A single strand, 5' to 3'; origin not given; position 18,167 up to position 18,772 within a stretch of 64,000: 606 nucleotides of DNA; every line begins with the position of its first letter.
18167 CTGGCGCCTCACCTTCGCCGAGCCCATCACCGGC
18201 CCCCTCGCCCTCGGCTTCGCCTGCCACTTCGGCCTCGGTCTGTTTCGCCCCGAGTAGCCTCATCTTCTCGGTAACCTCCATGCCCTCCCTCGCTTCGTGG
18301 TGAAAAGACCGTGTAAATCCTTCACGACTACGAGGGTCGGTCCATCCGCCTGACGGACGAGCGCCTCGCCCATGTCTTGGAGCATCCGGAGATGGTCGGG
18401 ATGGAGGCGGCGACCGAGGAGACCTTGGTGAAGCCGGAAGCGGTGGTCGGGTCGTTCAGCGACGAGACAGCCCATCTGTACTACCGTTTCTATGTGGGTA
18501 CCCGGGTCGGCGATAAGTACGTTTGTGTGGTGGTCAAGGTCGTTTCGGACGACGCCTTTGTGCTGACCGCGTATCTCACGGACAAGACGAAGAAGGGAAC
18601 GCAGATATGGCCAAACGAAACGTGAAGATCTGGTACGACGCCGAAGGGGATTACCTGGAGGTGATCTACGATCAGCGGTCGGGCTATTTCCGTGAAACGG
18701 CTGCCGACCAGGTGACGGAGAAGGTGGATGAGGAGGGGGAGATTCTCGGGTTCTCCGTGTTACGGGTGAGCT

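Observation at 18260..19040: Decayed DUF4258/DUF2283 toxin-antitoxin-like cassette inserted inside the type I-G cas operon (between csb2 and cas4-cas1)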

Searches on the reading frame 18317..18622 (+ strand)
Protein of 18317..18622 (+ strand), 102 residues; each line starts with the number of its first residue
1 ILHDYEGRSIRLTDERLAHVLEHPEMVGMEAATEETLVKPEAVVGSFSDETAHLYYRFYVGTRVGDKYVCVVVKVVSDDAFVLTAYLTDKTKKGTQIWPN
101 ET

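Call 9: search_protein_families(library=pfam, proteins=[window:18317-18622:+], max_evalue=1)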
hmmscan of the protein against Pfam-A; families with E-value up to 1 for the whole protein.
window:18317-18622:+ (102 aa): 3 families
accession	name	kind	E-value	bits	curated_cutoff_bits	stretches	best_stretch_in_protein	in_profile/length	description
PF03017.19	Transposase_23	-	0.0049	17.1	21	1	61-83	30-53/66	TNP1/EN/SPM transposase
PF18810.6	PBECR2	-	0.045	14.4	27.1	1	2-88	17-104/120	phage-Barnase-EndoU-ColicinE5/D-RelE like nuclease2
PF22056.1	ORF239-like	-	0.12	13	27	1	45-77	133-167/168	ORF239-like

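Call 11: search_protein_families(library=ncbifam, proteins=[window:18317-18622:+], max_evalue=0.1)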
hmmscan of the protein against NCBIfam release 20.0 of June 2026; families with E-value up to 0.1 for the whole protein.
window:18317-18622:+ (102 aa): 0 families

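Call 13: find_homologous_proteins(query=window:18317-18622:+, max_evalue=0.001)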
Query seq(102 aa) (102 aa): 1659 proteins with E <= 0.001 among 1660 candidates; the best 120 are listed.
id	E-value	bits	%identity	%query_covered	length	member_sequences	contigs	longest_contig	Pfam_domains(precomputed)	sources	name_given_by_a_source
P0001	1.0e-54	201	88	100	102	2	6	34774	-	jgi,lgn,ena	jgi:hypothetical protein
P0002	1.1e-54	201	88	100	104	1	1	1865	-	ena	-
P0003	2.8e-53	196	90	99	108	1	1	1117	-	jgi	jgi:hypothetical protein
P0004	4.3e-51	189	84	100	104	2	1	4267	-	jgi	-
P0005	2.9e-48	180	80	99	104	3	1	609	-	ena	-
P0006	3.1e-48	180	81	98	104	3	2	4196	-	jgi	-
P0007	1.1e-45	172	77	98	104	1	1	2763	PF18810.7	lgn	-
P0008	1.1e-45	172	77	99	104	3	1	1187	-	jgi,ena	-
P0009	1.9e-45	171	73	99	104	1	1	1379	PF18810.7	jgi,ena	jgi:molybdopterin synthase catalytic subunit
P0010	3.1e-45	170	74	100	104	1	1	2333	-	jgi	jgi:hypothetical protein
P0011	3.6e-45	170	73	99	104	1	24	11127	PF18810.7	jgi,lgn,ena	jgi:molybdopterin synthase catalytic subunit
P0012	1.1e-44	169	70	99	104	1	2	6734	PF18810.7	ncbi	-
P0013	1.6e-44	168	74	100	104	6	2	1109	-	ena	-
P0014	1.6e-44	168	75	99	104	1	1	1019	-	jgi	jgi:hypothetical protein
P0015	2.0e-44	168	74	99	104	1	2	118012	-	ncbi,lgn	-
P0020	9.8e-44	165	75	99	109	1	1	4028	PF18810.7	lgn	-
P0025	2.6e-43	164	72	100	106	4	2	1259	PF18810.7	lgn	-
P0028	3.8e-43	164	100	75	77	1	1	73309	-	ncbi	-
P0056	9.7e-42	159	71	98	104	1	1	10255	PF18810.7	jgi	jgi:hypothetical protein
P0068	1.7e-41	158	72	98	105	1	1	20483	PF18810.7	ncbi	ncbi:MAG: hypothetical protein AB1486_28515 [Planctomycetota bacterium]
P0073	2.1e-41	158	67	99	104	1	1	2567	PF18810.7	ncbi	-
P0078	2.6e-41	158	69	100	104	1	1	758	PF18810.7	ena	-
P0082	3.7e-41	157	72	100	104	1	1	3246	PF18810.7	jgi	jgi:hypothetical protein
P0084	4.1e-41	157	72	99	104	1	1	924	PF18810.7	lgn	-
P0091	4.9e-41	157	70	100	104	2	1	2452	PF18810.7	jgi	jgi:hypothetical protein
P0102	8.6e-41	156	72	99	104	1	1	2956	PF18810.7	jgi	jgi:phage-Barnase-EndoU-ColicinE5/D-RelE like nuclease2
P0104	1.0e-40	156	69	99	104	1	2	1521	PF18810.7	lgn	-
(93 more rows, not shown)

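Call 14: search_protein_families(library=padloc, proteins=[window:18317-18622:+], max_evalue=1)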
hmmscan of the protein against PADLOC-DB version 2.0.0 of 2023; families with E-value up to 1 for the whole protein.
window:18317-18622:+ (102 aa): 0 families

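Call 15: search_protein_families(library=phrogs, proteins=[window:18317-18622:+], max_evalue=1)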
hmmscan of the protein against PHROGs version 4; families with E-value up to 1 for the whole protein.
window:18317-18622:+ (102 aa): 1 family
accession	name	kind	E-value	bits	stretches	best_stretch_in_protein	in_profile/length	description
phrog_16960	-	unknown function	0.043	14.8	1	2-32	3-33/100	-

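Call 17: find_encoding_contigs(protein=P0001, flank=10000, max_places=6)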
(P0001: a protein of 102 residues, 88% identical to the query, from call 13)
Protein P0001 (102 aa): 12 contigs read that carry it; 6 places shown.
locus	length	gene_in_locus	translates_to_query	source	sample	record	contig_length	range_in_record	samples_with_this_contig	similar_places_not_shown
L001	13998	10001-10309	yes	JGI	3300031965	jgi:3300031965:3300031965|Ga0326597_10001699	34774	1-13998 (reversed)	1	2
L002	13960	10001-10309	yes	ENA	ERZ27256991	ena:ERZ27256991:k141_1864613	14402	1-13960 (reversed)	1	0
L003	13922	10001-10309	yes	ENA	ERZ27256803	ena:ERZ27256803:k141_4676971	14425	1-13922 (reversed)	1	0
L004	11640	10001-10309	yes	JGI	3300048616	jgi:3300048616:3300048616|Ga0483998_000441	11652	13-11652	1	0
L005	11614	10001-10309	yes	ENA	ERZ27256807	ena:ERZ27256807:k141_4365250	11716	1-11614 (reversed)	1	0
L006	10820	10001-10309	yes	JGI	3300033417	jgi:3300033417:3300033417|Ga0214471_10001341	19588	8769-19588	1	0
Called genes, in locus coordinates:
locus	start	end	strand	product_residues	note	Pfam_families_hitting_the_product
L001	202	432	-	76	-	PF04255:DUF433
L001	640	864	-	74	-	PF10049:DUF2283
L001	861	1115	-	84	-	PF14076:DUF4258 (weak)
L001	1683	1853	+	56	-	-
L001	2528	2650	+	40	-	-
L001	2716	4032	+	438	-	PF09617:Cas_GSU0053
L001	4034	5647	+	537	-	PF09609:Cas_GSU0054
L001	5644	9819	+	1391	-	PF22590:Cas3-like_C_2, PF18019:Cas3_HD (weak)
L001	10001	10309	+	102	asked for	-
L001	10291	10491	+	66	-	PF10049:DUF2283 (weak)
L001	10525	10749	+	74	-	PF10049:DUF2283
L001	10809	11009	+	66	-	PF10049:DUF2283 (weak)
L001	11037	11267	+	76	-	-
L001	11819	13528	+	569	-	PF01930:Cas_Cas4, PF12705:PDDEXK_1, PF01867:Cas_Cas1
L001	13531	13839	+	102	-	PF09827:CRISPR_Cas2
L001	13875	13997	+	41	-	?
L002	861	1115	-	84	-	PF14076:DUF4258 (weak)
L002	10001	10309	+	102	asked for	-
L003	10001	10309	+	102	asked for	-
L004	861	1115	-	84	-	PF14076:DUF4258 (weak)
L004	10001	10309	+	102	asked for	-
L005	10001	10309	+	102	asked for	-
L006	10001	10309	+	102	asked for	-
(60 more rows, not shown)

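Call 18: find_encoding_contigs(protein=P0028, flank=3000, max_places=3)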
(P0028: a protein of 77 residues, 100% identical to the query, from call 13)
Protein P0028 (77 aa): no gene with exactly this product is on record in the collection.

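Call 25: find_related_loci(query=A1, collection=genome_contigs, flank=10000)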
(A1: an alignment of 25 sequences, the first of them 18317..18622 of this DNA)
Query A1 (102 aa) in genome_contigs; peptide patterns used: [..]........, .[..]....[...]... (x = any residue, [..] = any of these).
229 stretches matched a pattern; 183 encode a relative of the query (tblastn E <= 1e-3); the best 80 are kept; 80 distinct loci.
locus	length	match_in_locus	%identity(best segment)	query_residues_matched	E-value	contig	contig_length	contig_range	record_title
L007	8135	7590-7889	81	1-100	5e-53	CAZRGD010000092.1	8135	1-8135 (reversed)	MAG TPA_asm: uncultured Nitrospirota bacterium isolate binchicken_co64_67 genome assembly, contig: NODE_6332_length_8135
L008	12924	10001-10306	72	1-102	2e-48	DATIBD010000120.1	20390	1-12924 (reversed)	MAG TPA_asm: Vicinamibacteria bacterium isolate SMAG_U16281 k141_1145773, whole genome shotgun sequence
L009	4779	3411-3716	74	1-102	2e-48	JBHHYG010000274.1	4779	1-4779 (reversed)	MAG: Acidobacteriota bacterium isolate Maj_2_bin.65 NODE_11004_length_4779_cov_6.795089, whole genome shotgun sequence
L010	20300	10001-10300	66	1-100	2e-45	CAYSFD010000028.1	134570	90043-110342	MAG TPA_asm: uncultured Enterobacteriaceae bacterium isolate binchicken_co165_176 genome assembly, contig: k141_1150117,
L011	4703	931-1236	70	1-102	2e-45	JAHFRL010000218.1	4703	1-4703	MAG: Betaproteobacteria bacterium isolate nzgw573 NODE_6617_length_4704_cov_9.741436, whole genome shotgun sequence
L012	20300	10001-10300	66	1-100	8e-45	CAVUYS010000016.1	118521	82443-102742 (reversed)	MAG: uncultured Spirochaetota bacterium isolate MFD05674.bin.2.117 genome assembly, contig: contig_121203, whole genome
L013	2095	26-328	69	1-101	6e-45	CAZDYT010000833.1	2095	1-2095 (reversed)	MAG TPA_asm: uncultured bacterium isolate binchicken_co95_48 genome assembly, contig: NODE_45382_length_2095_cov_7.13774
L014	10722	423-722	69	2-101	1e-44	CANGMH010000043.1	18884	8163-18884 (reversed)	MAG: Verrucomicrobia bacterium isolate Jr-7aug17-240 genome assembly, contig: Jr-7aug17-C4661, whole genome shotgun sequ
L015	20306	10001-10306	69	1-102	1e-44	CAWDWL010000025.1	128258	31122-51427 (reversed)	MAG: uncultured proteobacterium isolate MFD05705.bin.1.215 genome assembly, contig: contig_47515, whole genome shotgun s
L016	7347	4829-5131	70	1-101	2e-44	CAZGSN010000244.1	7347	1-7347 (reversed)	MAG TPA_asm: uncultured Candidatus Binatia bacterium isolate binchicken_co200_33 genome assembly, contig: k141_1633903,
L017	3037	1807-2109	67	2-102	3e-44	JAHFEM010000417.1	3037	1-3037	MAG: Nitrospirae bacterium isolate nzgw269 NODE_88864_length_3038_cov_2.465204, whole genome shotgun sequence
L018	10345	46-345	66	1-100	2e-44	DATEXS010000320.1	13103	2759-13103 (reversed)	MAG TPA_asm: Anaerolineae bacterium isolate SMAG_U8425 k141_807499, whole genome shotgun sequence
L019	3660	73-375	67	1-101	5e-44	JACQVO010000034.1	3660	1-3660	MAG: Candidatus Methylomirabilota bacterium isolate NC_groundwater_1465_Ag_S-0.65um_65_48 S_p65_S5_coassembly_k141_46494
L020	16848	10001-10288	72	4-99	8e-44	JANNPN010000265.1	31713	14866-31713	MAG: Polyangiaceae bacterium isolate SOY_34_concoct_69 SOY_34_k141_914794, whole genome shotgun sequence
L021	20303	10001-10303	67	1-101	1e-43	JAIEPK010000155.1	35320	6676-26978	MAG: Candidatus Binatia bacterium isolate co.spades.DASTOOL.2.5kb_007 c_000000441295, whole genome shotgun sequence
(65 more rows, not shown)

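Call 28: search_solved_structures(query=A1, max_evalue=10, show_alignments=2)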
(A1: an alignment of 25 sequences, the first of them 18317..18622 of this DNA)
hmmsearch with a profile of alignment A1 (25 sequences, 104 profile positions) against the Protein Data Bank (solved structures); distinct sequences matched with E-value up to 10: 0.

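Call 35: predict_structure(alignment_id=A1)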
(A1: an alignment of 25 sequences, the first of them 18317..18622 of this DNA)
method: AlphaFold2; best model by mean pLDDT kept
length: 102 residues; sequences in the alignment: 25
mean_pLDDT: 85.7   pTM: 0.81
mean pLDDT of the five models: 85.7, 75.8, 75.4, 69.6, 63.1
residues with pLDDT >= 90: 41; 70-90: 49; 50-70: 11; < 50: 1
segments of 3 or more residues with pLDDT < 50: none
pLDDT, mean of each block of 10 residues (from residue 1): 82 68 81 92 90 94 92 86 91 87 50
secondary structure, 60 per line:
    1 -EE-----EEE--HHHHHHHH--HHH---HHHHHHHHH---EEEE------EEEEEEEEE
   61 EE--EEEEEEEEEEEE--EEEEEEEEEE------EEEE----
elements in order: E9-11 H14-21 H30-38 E42-45 E52-62 E65-76 E79-88 E95-98

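Call 40: search_protein_families(library=pfam, alignment_id=A1, max_evalue=1)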
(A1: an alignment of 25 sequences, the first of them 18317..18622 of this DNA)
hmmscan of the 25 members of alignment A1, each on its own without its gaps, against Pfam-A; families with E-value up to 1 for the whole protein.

A. member 1, window:18317-18622:+ (102 aa): 3 families
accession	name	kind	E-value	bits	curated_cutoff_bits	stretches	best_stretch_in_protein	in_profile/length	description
PF03017.19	Transposase_23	-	0.0049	17.1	21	1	61-83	30-53/66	TNP1/EN/SPM transposase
PF18810.6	PBECR2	-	0.045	14.4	27.1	1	2-88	17-104/120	phage-Barnase-EndoU-ColicinE5/D-RelE like nuclease2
PF22056.1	ORF239-like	-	0.12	13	27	1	45-77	133-167/168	ORF239-like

B. families by the number of members that match (of 25 scanned): 10 families
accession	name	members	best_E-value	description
PF18810.6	PBECR2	25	1.9e-06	phage-Barnase-EndoU-ColicinE5/D-RelE like nuclease2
PF14076.12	DUF4258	20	0.00026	Domain of unknown function (DUF4258)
PF03017.19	Transposase_23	17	0.00054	TNP1/EN/SPM transposase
PF23035.1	zf-CCCH_UNK-like_4th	2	0.084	RING finger protein unkempt homolog-like, CCCH zinc finger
PF08993.15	T4_Gp59_N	2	0.13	T4 gene Gp59 loader of gp41 DNA helicase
PF08593.16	Mug135_C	1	0.098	Mug135-like, C-terminal domain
PF22056.1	ORF239-like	1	0.12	ORF239-like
PF18812.6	PBECR3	1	0.21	phage-Barnase-EndoU-ColicinE5/D-RelE like nuclease3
PF10061.14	DUF2299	1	0.22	Uncharacterized conserved protein (DUF2299)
PF24236.1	Tea_helical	1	0.23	Telomere ends associated alpha-helical domain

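Call 60: find_encoding_contigs(protein=P0004, flank=5000, max_places=3)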
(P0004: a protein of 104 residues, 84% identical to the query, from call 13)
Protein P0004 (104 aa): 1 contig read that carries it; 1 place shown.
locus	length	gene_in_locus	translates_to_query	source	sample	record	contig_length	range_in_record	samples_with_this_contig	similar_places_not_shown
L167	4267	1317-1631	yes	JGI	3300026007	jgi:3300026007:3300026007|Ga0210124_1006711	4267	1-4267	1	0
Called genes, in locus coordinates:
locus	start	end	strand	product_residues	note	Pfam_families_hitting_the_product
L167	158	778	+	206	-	-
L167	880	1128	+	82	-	-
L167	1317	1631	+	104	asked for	-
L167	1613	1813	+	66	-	PF10049:DUF2283 (weak)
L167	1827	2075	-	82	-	-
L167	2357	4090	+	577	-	PF01609:DDE_Tnp_1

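Call 61: find_encoding_contigs(protein=P0006, flank=5000, max_places=3)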
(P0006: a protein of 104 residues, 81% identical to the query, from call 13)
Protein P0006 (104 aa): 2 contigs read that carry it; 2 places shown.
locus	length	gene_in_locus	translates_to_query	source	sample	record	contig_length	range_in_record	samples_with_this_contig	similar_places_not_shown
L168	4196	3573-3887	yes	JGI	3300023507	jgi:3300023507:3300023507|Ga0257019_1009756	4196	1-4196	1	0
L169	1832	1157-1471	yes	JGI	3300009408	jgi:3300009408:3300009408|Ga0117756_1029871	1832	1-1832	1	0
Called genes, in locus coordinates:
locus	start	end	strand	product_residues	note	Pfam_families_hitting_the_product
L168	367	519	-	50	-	-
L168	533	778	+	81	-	-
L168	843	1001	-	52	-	-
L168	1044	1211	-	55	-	-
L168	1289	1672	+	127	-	-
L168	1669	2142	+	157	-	PF20797:HepT-like_2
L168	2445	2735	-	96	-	-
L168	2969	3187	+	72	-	PF12441:CopG_antitoxin, PF14384:BrnA_antitoxin (weak)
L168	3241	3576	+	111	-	-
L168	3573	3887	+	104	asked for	-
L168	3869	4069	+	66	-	PF10049:DUF2283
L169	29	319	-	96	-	-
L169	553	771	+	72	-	PF12441:CopG_antitoxin, PF14384:BrnA_antitoxin (weak)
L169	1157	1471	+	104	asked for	-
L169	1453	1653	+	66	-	PF10049:DUF2283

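Call 62: find_encoding_contigs(protein=P0003, flank=5000, max_places=3)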
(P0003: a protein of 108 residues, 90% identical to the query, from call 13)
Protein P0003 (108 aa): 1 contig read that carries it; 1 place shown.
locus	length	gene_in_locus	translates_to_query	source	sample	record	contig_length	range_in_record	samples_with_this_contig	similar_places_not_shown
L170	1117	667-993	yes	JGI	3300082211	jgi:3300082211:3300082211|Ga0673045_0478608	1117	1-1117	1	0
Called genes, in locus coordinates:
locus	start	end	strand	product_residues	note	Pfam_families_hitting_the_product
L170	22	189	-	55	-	-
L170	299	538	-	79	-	-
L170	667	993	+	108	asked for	-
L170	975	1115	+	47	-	?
